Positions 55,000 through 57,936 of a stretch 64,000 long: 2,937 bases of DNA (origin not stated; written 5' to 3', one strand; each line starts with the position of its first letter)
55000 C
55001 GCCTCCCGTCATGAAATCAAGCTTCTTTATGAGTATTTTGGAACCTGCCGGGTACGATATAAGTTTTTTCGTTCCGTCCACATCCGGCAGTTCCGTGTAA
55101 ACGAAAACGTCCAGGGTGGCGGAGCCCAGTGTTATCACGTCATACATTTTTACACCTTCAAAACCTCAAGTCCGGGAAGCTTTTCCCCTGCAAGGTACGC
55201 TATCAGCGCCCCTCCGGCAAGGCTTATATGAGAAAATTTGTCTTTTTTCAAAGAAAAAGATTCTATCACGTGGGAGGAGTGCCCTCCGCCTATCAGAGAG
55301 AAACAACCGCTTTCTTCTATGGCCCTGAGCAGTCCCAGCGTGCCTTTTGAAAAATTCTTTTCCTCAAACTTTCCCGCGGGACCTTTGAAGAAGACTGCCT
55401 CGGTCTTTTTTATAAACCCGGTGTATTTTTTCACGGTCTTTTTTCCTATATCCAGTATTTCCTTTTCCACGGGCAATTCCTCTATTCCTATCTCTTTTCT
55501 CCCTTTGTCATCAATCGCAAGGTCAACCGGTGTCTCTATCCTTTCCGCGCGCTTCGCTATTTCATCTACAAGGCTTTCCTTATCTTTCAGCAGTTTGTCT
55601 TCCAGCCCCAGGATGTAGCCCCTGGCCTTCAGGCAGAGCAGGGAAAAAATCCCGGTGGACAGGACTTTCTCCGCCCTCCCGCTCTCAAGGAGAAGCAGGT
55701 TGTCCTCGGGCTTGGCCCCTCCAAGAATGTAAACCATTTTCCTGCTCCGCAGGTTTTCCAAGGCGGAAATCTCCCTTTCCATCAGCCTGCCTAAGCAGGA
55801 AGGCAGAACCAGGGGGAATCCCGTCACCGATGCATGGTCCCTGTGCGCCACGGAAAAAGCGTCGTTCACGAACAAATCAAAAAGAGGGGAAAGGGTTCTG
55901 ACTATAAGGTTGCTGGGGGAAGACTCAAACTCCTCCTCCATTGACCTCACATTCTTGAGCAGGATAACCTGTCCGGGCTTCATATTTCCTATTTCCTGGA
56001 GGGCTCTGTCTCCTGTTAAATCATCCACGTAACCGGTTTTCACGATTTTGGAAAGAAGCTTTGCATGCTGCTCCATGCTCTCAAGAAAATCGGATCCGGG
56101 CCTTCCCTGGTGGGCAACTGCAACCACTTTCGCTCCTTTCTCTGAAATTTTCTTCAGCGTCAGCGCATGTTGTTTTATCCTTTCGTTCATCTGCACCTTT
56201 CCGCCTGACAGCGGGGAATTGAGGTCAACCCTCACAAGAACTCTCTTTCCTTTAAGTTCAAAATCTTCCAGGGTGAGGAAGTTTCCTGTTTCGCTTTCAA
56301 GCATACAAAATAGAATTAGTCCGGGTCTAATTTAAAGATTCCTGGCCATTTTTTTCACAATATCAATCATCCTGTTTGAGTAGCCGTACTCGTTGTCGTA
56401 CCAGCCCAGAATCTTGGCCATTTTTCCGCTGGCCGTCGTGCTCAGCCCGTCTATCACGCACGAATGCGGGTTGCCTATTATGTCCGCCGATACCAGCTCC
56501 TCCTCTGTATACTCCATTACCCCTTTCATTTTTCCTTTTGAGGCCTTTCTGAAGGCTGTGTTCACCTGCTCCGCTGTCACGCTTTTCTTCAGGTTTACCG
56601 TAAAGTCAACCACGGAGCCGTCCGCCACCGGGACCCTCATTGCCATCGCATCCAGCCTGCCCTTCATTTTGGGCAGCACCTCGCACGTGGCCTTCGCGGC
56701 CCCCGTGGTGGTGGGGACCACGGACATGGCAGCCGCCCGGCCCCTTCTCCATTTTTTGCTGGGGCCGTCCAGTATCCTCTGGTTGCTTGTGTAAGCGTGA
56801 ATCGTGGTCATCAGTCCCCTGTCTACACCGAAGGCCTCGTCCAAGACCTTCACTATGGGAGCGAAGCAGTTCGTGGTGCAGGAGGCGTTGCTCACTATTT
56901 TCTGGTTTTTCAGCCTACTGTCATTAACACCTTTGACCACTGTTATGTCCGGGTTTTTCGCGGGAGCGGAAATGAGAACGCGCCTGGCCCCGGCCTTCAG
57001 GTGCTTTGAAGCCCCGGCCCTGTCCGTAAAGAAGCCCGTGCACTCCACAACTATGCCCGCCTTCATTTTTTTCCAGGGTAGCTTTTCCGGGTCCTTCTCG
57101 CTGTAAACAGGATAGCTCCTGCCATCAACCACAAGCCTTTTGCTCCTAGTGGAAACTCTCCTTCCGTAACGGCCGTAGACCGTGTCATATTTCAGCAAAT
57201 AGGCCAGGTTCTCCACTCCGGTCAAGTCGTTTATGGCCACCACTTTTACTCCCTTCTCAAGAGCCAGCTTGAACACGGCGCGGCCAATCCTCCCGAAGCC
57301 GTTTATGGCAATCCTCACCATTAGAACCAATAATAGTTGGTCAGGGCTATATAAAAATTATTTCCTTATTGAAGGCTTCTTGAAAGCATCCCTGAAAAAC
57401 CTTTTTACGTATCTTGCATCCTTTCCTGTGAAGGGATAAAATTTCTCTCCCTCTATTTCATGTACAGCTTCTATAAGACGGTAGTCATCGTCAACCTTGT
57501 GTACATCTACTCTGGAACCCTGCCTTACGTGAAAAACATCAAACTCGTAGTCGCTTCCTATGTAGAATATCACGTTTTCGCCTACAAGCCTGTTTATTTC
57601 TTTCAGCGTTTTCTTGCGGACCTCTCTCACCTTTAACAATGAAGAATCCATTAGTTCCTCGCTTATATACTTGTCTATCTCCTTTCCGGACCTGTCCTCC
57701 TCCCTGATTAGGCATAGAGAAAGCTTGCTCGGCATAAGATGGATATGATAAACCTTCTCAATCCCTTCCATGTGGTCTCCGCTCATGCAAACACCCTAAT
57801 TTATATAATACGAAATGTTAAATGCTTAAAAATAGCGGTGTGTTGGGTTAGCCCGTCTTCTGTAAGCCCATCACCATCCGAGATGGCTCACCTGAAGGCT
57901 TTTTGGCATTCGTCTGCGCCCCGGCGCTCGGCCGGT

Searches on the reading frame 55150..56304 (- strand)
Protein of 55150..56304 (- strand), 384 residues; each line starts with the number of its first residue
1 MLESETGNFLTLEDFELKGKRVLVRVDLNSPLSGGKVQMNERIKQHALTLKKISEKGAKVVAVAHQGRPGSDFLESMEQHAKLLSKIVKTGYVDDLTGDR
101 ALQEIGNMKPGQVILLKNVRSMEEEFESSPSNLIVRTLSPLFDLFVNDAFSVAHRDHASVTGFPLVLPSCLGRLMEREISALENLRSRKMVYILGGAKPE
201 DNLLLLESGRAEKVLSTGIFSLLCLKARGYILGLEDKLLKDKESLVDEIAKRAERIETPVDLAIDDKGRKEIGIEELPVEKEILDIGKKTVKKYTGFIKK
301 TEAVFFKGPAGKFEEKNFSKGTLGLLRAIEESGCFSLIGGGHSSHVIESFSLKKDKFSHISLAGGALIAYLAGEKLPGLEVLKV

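Call 51: find_encoding_contigs(protein=window:55150-56304:-, flank=10000, max_places=6)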
Protein window:55150-56304:- (384 aa): no gene with exactly this product is on record in the collection.
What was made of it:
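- Tried and rejected: A look-up of the PGK gene product as read from the window found nothing (call 51).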

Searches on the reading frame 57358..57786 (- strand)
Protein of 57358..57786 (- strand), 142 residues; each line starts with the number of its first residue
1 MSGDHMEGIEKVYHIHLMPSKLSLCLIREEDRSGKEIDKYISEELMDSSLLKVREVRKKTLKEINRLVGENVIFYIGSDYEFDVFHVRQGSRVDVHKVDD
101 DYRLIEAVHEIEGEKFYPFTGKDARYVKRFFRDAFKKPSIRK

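Call 53: find_encoding_contigs(protein=window:57358-57786:-, flank=10000, max_places=6)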
Protein window:57358-57786:- (142 aa): 2 contigs read that carry it; 2 places shown.
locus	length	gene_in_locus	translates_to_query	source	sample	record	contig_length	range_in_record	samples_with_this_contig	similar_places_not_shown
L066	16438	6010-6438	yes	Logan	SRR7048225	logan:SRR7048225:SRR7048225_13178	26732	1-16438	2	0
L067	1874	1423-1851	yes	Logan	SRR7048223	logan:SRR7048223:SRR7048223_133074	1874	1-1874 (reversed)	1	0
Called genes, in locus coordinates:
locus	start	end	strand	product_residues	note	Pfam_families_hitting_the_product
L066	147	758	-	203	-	-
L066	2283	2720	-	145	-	-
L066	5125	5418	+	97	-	-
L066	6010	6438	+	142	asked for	-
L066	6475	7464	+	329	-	PF00044:Gp_dh_N, PF02800:Gp_dh_C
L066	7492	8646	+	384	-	PF00162:PGK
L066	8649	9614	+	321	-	PF00294:PfkB, PF08543:Phos_pyr_kin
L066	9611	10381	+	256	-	PF01791:DeoC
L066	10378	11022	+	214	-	PF00121:TIM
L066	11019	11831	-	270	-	PF01256:Carb_kinase, PF02110:HK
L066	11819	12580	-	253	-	PF00106:adh_short, PF08659:KR, PF13561:adh_short_C2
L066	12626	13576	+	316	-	PF01380:SIS, PF10432:bact-PGI_C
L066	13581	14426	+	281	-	PF00480:ROK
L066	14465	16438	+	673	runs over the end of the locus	PF06202:GDE_C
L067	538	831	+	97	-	-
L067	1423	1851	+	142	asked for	-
